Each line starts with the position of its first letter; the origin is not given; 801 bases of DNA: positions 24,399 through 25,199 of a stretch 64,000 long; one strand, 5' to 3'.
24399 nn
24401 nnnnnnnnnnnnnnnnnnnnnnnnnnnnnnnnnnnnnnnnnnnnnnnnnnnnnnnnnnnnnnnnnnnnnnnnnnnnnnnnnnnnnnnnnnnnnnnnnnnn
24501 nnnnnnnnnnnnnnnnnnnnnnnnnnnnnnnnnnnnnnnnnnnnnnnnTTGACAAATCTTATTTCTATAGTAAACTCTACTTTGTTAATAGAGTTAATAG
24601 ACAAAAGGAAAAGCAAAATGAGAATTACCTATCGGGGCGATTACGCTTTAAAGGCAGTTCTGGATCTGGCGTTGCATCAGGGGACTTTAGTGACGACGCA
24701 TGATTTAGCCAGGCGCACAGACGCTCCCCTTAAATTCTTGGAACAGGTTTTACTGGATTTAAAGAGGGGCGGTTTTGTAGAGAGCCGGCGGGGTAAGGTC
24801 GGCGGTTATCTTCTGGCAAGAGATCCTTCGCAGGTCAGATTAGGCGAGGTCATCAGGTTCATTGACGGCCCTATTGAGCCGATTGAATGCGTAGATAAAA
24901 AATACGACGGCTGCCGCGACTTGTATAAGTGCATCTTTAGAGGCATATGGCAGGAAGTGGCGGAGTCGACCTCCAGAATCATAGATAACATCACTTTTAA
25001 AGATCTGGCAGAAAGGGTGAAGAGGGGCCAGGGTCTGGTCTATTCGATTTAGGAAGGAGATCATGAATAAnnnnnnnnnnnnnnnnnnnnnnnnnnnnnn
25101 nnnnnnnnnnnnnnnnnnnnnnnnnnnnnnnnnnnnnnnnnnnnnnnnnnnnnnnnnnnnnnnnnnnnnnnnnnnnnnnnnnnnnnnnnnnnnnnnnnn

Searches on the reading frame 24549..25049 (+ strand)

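Call 33: search_protein_families(library=pfam, proteins=[window:24549-25049:+], max_evalue=0.0001)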
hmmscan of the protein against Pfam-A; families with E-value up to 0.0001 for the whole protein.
window:24549-25049:+ (167 aa): 1 family
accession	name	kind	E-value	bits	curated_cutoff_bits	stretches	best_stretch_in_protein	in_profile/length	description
PF02082.26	Rrf2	-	3.8e-35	121.4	30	1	27-155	2-131/132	Iron-dependent Transcriptional regulator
